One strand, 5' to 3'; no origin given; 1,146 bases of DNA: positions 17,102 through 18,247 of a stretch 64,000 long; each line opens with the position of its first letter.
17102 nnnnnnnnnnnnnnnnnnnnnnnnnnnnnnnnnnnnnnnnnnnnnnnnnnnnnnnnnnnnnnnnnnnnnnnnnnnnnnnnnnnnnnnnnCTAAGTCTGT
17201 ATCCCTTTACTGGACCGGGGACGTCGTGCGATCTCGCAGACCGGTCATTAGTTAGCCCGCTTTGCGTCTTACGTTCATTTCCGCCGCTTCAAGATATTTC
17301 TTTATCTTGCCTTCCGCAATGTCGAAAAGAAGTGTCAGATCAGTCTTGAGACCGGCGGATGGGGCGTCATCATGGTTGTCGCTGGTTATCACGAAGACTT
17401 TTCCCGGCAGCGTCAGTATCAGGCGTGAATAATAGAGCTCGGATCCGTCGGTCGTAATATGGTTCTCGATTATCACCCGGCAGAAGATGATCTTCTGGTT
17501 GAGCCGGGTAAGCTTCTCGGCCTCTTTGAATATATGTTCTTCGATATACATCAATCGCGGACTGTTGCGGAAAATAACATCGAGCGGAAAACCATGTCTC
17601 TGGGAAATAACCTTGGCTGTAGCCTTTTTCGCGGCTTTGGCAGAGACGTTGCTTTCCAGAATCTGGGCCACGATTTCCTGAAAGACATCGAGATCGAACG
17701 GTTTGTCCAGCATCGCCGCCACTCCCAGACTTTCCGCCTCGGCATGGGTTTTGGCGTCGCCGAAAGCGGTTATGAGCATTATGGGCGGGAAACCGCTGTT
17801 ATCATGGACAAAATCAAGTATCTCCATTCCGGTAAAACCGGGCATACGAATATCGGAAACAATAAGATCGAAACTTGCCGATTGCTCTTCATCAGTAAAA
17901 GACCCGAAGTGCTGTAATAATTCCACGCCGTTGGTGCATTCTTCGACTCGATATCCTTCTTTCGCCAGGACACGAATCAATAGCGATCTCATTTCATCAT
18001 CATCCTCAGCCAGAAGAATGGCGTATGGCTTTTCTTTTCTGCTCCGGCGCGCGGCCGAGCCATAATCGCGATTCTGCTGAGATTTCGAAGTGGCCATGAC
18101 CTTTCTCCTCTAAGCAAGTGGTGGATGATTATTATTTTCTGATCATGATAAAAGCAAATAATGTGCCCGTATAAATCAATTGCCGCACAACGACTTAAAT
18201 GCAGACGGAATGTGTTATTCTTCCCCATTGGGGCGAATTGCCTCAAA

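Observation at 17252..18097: Receiver domain fused to an HPF/RaiA-like ribosome-hibernation fold, under a sigma-54 promoter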

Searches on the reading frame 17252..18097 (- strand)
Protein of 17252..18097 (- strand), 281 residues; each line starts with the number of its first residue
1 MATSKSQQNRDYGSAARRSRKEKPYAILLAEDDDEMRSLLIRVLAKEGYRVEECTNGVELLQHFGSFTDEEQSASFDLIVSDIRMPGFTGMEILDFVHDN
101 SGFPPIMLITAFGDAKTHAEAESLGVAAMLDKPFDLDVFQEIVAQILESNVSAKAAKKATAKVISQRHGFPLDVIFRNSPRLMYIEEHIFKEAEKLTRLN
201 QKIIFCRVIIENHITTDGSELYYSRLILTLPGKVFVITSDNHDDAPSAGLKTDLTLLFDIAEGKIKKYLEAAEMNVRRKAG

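Call 3: search_protein_families(library=pfam, proteins=[window:17252-18097:-], max_evalue=10)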
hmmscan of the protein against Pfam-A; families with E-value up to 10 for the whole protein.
window:17252-18097:- (281 aa): 1 family
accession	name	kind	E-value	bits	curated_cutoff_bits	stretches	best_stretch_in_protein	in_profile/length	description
PF00072.30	Response_reg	-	1e-20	74.4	30.2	1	27-143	1-110/111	Response regulator receiver domain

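Call 4: search_protein_families(library=ncbifam, proteins=[window:17252-18097:-], max_evalue=10)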
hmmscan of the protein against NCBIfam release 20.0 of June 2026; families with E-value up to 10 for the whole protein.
window:17252-18097:- (281 aa): 81 families (the best 25 are shown)
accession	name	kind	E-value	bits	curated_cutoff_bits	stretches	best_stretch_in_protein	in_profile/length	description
NF008469.0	PRK11361.1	equivalog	4e-20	71.9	714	1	26-193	6-163/461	acetoacetate metabolism transcriptional regulator AtoC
NF046022.1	RespRegCpdRBruc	equivalog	1.5e-19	70.2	180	1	26-148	3-118/120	cell cycle two-component system response regulator CpdR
NF006900.1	PRK09390.1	equivalog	1.4e-17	63.9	255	1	27-167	7-139/203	response regulator FixJ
TIGR01818.1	ntrC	equivalog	9.8e-16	57.6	558.6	1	27-161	1-128/463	nitrogen regulation protein NR(I)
NF047793.1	ResRegPgtA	equivalog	1.7e-13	50.2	650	1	25-156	6-130/414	two-component system response regulator PgtA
NF011695.0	PRK15115.1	equivalog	1.4e-12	47.1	763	1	22-157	4-132/445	two-component system response regulator GlrR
NF045505.1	RR_RssB_Pseudo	equivalog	2.4e-12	46.6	700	1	25-149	5-124/394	two-component system response regulator RssB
NF008176.1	PRK10923.1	equivalog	2.6e-12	46.1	620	1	27-149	6-121/469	nitrogen regulation protein NR(I)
NF045944.1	ResRegRpaBCyano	equivalog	4e-12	46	330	1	28-162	1-129/229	response regulator transcription factor RpaB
NF007969.0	PRK10693.1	equivalog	4.3e-12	45.7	329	1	26-154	9-131/337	two-component system response regulator RssB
NF046026.1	HisKinCckACaul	equivalog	5e-12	44.7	1000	1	27-147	561-676/678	cell cycle histidine kinase CckA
NF053512.1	nitric_RR_NosR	exception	8.6e-12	44.8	400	1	27-166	1-134/422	response regulator c-di-GMP phosphodiesterase, NosR family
NF000402.1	vanR-B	exception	1.8e-11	43.9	480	1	26-153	4-124/219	vancomycin resistance response regulator transcription factor VanR-B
NF007005.1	PRK09468.1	equivalog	1.9e-11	43.8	331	1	25-147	4-119/237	osmolarity response regulator transcription factor OmpR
NF046020.1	HisKinCckABruc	equivalog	2.9e-11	42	1000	1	26-148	751-868/868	cell cycle histidine kinase CckA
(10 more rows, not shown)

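Call 5: find_homologous_proteins(query=window:17252-18097:-, max_evalue=0.001)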
Query window:17252-18097:- (281 aa): 400 proteins with E <= 0.001 among 1838 candidates; the best 120 are listed.
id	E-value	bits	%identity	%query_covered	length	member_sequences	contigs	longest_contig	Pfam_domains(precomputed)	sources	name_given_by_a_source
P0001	1.4e-179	613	100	100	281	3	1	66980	PF00072.31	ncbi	-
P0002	7.7e-141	486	100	80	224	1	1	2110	PF00072.31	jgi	-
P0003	7.7e-84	299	55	88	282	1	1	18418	PF00072.31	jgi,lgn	-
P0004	1.7e-82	295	52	92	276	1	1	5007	PF00072.31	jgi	jgi:FixJ family two-component response regulator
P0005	8.7e-71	256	48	96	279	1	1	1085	PF00072.31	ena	-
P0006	1.8e-69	252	46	96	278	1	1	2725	PF00072.31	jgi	-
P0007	2.8e-68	248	51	87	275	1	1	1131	PF00072.31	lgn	-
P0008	2.1e-67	245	46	97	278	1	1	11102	PF00072.31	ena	-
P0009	1.8e-66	242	48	86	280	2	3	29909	PF00072.31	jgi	jgi:CheY-like chemotaxis protein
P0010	5.2e-66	241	47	88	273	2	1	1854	PF00072.31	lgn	-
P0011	1.7e-65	239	47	91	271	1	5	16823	PF00072.31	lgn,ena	-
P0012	1.5e-62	229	45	91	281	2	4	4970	PF02482.26,PF00072.31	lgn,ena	-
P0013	2.6e-61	225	47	87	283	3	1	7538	PF00072.31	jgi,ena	-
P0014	1.5e-59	220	39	79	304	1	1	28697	PF00072.31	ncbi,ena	-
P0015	4.5e-59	218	45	87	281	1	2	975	PF02482.26,PF00072.31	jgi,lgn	jgi:CheY-like chemotaxis protein/ribosome-associated translation inhibitor RaiA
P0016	1.2e-58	217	44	90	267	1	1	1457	PF00072.31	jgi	jgi:CheY-like chemotaxis protein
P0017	2.5e-55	206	43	89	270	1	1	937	PF00072.31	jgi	jgi:DNA-binding response OmpR family regulator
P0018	4.4e-55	205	41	91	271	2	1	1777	PF00072.31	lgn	-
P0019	7.0e-55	204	42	51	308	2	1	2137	PF00072.31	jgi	jgi:CheY-like chemotaxis protein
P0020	1.9e-54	203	41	93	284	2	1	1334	PF00072.31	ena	-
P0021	1.3e-52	197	44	47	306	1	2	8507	PF07283.17,PF00072.31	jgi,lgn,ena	jgi:CheY-like chemotaxis protein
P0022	4.8e-52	195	43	86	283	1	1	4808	PF00072.31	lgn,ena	-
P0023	7.4e-52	194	44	86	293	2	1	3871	PF00072.31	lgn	-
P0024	1.8e-49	187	40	94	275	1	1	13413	PF00072.31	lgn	-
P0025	3.1e-49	186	41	87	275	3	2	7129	PF02482.26,PF00072.31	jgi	jgi:DNA-binding response OmpR family regulator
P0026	3.1e-49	186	39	49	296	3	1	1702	PF00072.31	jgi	-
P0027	5.7e-48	182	42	86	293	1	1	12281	PF00072.31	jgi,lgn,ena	-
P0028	6.1e-48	182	39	95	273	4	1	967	PF00072.31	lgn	-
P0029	1.1e-46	177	40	93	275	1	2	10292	PF00072.31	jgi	jgi:CheY-like chemotaxis protein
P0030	1.2e-46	177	39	96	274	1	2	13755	PF00072.31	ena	-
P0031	1.5e-46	177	36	98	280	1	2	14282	PF00072.31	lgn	-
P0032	2.4e-46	176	36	98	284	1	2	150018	PF00072.31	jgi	jgi:CheY-like chemotaxis protein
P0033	4.4e-45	172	39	87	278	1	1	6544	PF02482.26,PF00072.31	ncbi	ncbi:MAG: response regulator [Candidatus Binatia bacterium]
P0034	5.2e-44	169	40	86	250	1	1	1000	PF00072.31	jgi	jgi:CheY-like chemotaxis protein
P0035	5.8e-44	168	40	87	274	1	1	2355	PF00072.31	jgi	jgi:CheY-like chemotaxis protein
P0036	7.2e-44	168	36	95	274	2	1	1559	PF00072.31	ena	-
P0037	2.6e-43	166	36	95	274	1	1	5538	PF00072.31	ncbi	-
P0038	7.2e-43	165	38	87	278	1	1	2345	PF02482.26,PF00072.31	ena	-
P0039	1.9e-42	164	37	97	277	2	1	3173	PF00072.31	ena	-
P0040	2.8e-42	163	37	96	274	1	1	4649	PF00072.31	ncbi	-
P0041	4.8e-42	162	38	93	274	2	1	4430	PF00072.31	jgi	jgi:CheY-like chemotaxis protein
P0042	8.0e-42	161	38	93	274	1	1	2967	PF00072.31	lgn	-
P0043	1.2e-41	161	38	89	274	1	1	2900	PF00072.31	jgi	jgi:CheY-like chemotaxis protein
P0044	1.6e-41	160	37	86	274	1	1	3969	PF00072.31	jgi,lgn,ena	-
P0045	1.7e-41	160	38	91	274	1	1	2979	PF00072.31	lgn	-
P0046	2.7e-41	160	35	96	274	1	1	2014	PF00072.31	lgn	-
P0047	3.2e-41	159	36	96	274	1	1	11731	PF00072.31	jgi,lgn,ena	-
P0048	3.3e-41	159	36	95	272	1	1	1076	PF00072.31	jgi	jgi:CheY-like chemotaxis protein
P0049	3.8e-41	159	36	95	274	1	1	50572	PF00072.31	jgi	-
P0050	5.4e-41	159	38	89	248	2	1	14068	PF00072.31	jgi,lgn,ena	-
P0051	6.6e-41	158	36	95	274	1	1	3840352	PF00072.31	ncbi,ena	-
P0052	8.3e-41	158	34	95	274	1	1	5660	PF00072.31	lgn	-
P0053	1.2e-40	158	36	91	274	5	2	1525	PF00072.31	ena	-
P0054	1.8e-40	157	36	88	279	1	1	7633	PF00072.31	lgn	-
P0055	1.9e-40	157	36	86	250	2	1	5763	PF00072.31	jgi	jgi:CheY-like chemotaxis protein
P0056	2.0e-40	157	37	86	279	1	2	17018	PF00072.31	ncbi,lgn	-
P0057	2.0e-40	157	35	91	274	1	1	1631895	PF00072.31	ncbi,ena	-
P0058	2.6e-40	157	37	92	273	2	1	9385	PF00072.31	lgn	-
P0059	3.4e-40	156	38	86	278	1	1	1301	PF00072.31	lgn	-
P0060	4.2e-40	156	36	91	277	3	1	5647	PF02482.26,PF00072.31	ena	-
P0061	8.5e-40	155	39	86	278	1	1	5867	PF00072.31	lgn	-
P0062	1.2e-39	154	35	89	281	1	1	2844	PF00072.31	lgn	-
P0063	1.3e-39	154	34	95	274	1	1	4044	PF00072.31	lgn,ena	-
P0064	1.6e-39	154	55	49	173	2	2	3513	PF00072.31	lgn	-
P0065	2.5e-39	153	35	96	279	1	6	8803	PF00072.31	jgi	jgi:CheY-like chemotaxis protein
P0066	4.3e-39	153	36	87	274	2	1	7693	PF00072.31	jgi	jgi:CheY-like chemotaxis protein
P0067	9.1e-39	151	36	88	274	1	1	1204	PF00072.31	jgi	jgi:CheY-like chemotaxis protein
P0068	9.6e-39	151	37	87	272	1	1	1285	PF00072.31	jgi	jgi:CheY-like chemotaxis protein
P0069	1.1e-38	151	35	93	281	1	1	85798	PF00072.31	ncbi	-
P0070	2.6e-38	150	38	86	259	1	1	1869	PF00072.31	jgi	jgi:CheY-like chemotaxis protein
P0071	3.5e-38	150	34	95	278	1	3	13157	PF00072.31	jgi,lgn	-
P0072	7.0e-38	149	49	54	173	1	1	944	PF00072.31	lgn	-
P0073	8.6e-38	148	34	96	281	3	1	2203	PF00072.31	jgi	jgi:DNA-binding response OmpR family regulator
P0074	3.3e-37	146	59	43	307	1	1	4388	PF13581.13,PF00072.31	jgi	jgi:CheY-like chemotaxis protein/anti-sigma regulatory factor (Ser/Thr protein kinase)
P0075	5.7e-37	146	36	86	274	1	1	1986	PF00072.31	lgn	-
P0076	8.6e-37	145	47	57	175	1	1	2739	PF00072.31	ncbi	-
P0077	9.1e-37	145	53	49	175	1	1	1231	PF00072.31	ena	-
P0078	1.3e-36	144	53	52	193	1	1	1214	PF00072.31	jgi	jgi:CheY-like chemotaxis protein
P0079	3.1e-36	143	55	49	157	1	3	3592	PF00072.31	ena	-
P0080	3.3e-36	143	51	51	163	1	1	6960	PF00072.31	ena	-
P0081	4.7e-36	143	51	52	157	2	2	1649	PF00072.31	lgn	-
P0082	1.3e-35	141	51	53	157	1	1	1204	PF00072.31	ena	-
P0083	1.3e-35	141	35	95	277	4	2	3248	PF00072.31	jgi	jgi:CheY-like chemotaxis protein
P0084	1.4e-35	141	51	52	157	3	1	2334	PF00072.31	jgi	jgi:DNA-binding response OmpR family regulator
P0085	1.4e-35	141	51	52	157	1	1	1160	PF00072.31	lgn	-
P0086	2.6e-35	140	50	52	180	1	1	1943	PF00072.31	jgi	-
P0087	2.9e-35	140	53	52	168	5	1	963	PF00072.31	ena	-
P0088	3.4e-35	140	51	51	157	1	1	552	PF00072.31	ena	-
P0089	5.4e-35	139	53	48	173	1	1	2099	PF00072.31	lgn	-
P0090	6.5e-35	139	45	56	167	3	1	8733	PF00072.31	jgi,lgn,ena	-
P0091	7.2e-35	139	51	52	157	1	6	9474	PF00072.31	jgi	jgi:DNA-binding response OmpR family regulator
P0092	8.0e-35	139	49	54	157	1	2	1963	PF00072.31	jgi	jgi:two-component system response regulator (stage 0 sporulation protein F)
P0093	8.4e-35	138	53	47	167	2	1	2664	PF00072.31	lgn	-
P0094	8.6e-35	138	51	52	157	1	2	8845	PF00072.31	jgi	jgi:DNA-binding response OmpR family regulator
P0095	9.1e-35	138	51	54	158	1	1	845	PF00072.31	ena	-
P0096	9.3e-35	138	51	52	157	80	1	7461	PF00072.31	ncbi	ncbi:MAG: response regulator [Desulfobacterales bacterium]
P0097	9.5e-35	138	50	52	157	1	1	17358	PF00072.31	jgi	jgi:DNA-binding response OmpR family regulator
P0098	9.9e-35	138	50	52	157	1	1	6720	PF00072.31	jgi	jgi:DNA-binding response OmpR family regulator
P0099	1.0e-34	138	51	52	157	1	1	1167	PF00072.31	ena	-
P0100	1.1e-34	138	54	44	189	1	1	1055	PF00072.31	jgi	jgi:CheY-like chemotaxis protein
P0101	1.2e-34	138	56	44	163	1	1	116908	PF00072.31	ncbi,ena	-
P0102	1.3e-34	138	51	52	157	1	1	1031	PF00072.31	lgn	-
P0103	1.3e-34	138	51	52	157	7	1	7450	PF00072.31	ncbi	-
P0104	1.5e-34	138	51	48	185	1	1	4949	PF00072.31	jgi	-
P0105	1.7e-34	137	55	44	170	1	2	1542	PF00072.31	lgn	-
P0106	1.8e-34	137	51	53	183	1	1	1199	PF00072.31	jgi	-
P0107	2.0e-34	137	52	44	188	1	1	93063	PF00072.31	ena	-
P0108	2.5e-34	137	51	52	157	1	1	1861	PF00072.31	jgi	jgi:two-component system response regulator (stage 0 sporulation protein F)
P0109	2.7e-34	137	54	46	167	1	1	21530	PF00072.31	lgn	-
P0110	2.8e-34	137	52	44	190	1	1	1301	PF00072.31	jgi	jgi:CheY-like chemotaxis protein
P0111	2.8e-34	137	52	49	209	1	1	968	PF00072.31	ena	-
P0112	2.9e-34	137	56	43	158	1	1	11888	PF00072.31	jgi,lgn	jgi:CheY-like chemotaxis protein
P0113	3.0e-34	137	54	50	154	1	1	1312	PF00072.31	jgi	jgi:two-component system response regulator (stage 0 sporulation protein F)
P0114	3.0e-34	137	54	44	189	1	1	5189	PF00072.31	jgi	jgi:CheY-like chemotaxis protein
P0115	3.2e-34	137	48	54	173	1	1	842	PF00072.31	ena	-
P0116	3.7e-34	136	53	44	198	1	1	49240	PF00072.31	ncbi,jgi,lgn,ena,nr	ncbi:MAG TPA: response regulator [Phycisphaerae bacterium]|nr:response regulator [Phycisphaerae bact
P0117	4.0e-34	136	48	54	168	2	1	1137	PF00072.31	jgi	jgi:two-component system response regulator (stage 0 sporulation protein F)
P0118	4.5e-34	136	57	44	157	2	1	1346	PF00072.31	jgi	jgi:DNA-binding response OmpR family regulator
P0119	4.5e-34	136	57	43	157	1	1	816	PF00072.31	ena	-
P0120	5.6e-34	136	53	44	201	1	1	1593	PF00072.31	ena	-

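Call 20: find_encoding_contigs(protein=P0001, flank=10000, max_places=3)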
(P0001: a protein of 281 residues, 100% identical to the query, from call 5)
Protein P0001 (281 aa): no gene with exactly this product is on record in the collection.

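Call 21: find_encoding_contigs(protein=P0051, flank=8000, max_places=2)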
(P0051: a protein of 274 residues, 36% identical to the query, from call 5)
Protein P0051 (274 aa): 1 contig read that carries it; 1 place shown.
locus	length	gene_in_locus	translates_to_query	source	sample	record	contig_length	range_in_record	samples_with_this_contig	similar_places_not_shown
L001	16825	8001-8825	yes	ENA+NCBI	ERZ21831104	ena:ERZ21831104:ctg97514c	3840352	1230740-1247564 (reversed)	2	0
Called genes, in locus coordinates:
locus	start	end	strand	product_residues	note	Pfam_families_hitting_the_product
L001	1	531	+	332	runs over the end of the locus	PF13384:HTH_23, PF13518:HTH_28, PF13565:HTH_32, PF00665:rve, PF13683:rve_3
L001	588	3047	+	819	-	-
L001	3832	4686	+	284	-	PF01073:3Beta_HSD, PF01370:Epimerase, PF05368:NmrA, PF13460:NAD_binding_10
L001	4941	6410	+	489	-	PF00672:HAMP, PF00512:HisKA, PF02518:HATPase_c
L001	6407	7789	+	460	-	PF00072:Response_reg, PF13191:AAA_16 (faint), PF00158:Sigma54_activat, PF14532:Sigma54_activ_2, PF00004:AAA (faint), PF07728:AAA_5, PF25601:AAA_lid_14, PF02954:HTH_8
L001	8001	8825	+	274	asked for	PF00072:Response_reg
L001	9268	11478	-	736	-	PF00141:peroxidase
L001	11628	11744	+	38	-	-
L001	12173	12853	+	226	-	PF00230:MIP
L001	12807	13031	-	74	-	-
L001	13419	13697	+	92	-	-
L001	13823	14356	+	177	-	PF03073:TspO_MBR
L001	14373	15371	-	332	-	PF04463:2-thiour_desulf, PF08349:DUF1722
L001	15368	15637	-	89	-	PF01370:Epimerase, PF05368:NmrA, PF13460:NAD_binding_10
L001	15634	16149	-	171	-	-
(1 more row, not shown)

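Call 22: find_encoding_contigs(protein=P0003, flank=8000, max_places=2)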
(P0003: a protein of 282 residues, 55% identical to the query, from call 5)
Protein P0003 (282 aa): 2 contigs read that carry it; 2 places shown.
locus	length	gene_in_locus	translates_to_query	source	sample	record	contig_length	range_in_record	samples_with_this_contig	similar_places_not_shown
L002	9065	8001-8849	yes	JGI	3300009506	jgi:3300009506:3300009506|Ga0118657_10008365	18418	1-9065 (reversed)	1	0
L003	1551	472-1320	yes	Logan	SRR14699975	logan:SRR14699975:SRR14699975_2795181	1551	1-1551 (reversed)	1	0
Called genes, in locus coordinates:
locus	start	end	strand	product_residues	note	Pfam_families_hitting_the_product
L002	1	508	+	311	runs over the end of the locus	PF07676:PD40 (faint)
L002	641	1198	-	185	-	-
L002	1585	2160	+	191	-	PF02985:HEAT (faint), PF13646:HEAT_2, PF03130:HEAT_PBS (faint), PF13646:HEAT_2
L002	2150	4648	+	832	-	PF00690:Cation_ATPase_N, PF00122:E1-E2_ATPase, PF00702:Hydrolase, PF13246:Cation_ATPase (faint)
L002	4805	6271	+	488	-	PF00672:HAMP, PF00512:HisKA, PF02518:HATPase_c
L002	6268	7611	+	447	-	PF00072:Response_reg, PF00158:Sigma54_activat, PF13191:AAA_16 (weak), PF14532:Sigma54_activ_2, PF00004:AAA (faint), PF07728:AAA_5 (weak), PF25601:AAA_lid_14, PF02954:HTH_8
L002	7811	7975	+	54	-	-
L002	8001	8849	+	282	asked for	PF00072:Response_reg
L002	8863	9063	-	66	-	?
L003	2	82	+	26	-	?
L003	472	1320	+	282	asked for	PF00072:Response_reg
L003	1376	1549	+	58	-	?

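Call 23: predict_structure(alignment_id=A1)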
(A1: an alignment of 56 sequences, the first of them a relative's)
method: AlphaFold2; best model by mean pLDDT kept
length: 281 residues; sequences in the alignment: 56
mean_pLDDT: 84.2   pTM: 0.68
mean pLDDT of the five models: 84.2, 84.1, 83.2, 83.0, 82.2
residues with pLDDT >= 90: 159; 70-90: 68; 50-70: 35; < 50: 19
segments of 3 or more residues with pLDDT < 50: 1-14, 16-18
pLDDT, mean of each block of 10 residues (from residue 1): 43 48 87 97 97 94 73 80 93 87 91 89 94 97 93 58 61 90 94 89 88 88 92 87 68 95 94 89 85
secondary structure, 60 per line:
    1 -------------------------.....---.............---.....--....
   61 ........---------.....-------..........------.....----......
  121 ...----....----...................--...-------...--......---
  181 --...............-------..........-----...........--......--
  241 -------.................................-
elements in order: E26-30 H34-46 E50-54 H57-68 E78-82 H90-99 E106-110 H115-123 E128-131 H136-154 E172-177 H183-197 E205-214 E220-230 E233-238 H248-280

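Call 24: find_encoding_contigs(protein=P0057, flank=8000, max_places=1)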
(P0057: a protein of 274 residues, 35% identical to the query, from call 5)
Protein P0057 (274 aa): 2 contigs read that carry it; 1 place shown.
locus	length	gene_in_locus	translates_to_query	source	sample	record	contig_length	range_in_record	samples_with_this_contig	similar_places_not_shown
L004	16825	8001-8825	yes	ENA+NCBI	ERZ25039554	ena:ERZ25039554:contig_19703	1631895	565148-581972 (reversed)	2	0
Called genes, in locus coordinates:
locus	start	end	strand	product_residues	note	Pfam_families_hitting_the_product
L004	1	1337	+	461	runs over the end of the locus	PF00535:Glycos_transf_2, PF00702:Hydrolase, PF06888:Put_Phosphatase, PF12710:HAD, PF08282:Hydrolase_3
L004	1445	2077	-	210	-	PF04536:TPM_phosphatase (faint)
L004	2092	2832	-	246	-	PF04536:TPM_phosphatase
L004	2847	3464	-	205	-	PF04011:LemA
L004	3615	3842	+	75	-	-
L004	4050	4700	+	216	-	-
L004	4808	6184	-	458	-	PF00072:Response_reg, PF00158:Sigma54_activat, PF14532:Sigma54_activ_2, PF01078:Mg_chelatase (faint), PF07728:AAA_5, PF25601:AAA_lid_14, PF02954:HTH_8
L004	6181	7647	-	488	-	PF00672:HAMP, PF00512:HisKA, PF02518:HATPase_c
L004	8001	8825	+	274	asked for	PF00072:Response_reg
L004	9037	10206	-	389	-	PF00437:T2SSE, PF13401:AAA_22 (weak)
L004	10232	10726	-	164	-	PF00364:Biotin_lipoyl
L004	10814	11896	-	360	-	PF01321:Creatinase_N, PF00557:Peptidase_M24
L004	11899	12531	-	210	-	PF07719:TPR_2 (faint), PF13428:TPR_14 (faint), PF13432:TPR_16 (faint), PF00515:TPR_1 (faint), PF13414:TPR_11 (faint), PF14559:TPR_19 (weak)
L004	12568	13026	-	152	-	PF01467:CTP_transf_like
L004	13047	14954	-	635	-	PF08439:Peptidase_M3_N, PF01432:Peptidase_M3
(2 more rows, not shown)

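Call 25: find_encoding_contigs(protein=P0069, flank=8000, max_places=1)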
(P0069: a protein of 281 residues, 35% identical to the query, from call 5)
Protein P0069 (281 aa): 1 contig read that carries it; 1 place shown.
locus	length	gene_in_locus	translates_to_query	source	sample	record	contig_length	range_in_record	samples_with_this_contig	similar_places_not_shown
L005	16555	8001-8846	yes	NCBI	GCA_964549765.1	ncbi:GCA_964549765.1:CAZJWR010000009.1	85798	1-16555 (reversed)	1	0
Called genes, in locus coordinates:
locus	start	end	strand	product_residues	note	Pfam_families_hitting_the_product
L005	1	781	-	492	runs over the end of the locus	PF00089:Trypsin, PF13365:Trypsin_2, PF00595:PDZ, PF13180:PDZ_2, PF17820:PDZ_6, PF00595:PDZ (weak), PF13180:PDZ_2, PF17820:PDZ_6 (weak), +1 more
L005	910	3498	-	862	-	PF00690:Cation_ATPase_N, PF00122:E1-E2_ATPase, PF00702:Hydrolase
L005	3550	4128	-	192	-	PF02985:HEAT (faint), PF13646:HEAT_2, PF03130:HEAT_PBS (faint), PF13513:HEAT_EZ (faint)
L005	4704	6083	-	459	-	PF00072:Response_reg, PF00158:Sigma54_activat, PF14532:Sigma54_activ_2, PF07728:AAA_5 (weak), PF25601:AAA_lid_14, PF02954:HTH_8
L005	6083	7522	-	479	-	PF00672:HAMP, PF00512:HisKA, PF02518:HATPase_c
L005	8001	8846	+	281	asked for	PF00072:Response_reg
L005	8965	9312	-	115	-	-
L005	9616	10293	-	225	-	PF07691:PA14, PF07589:PEP_exosort_dom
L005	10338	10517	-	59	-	-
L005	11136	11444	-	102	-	PF08803:ydhR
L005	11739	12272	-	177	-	-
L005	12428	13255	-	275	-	PF01209:Ubie_methyltran, PF13649:Methyltransf_25, PF13847:Methyltransf_31, PF08241:Methyltransf_11, PF08242:Methyltransf_12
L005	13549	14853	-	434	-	PF02412:TSP_3 (faint), PF00404:Dockerin_1 (weak)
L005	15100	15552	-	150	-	PF02635:DsrE (weak), PF13686:DrsE_2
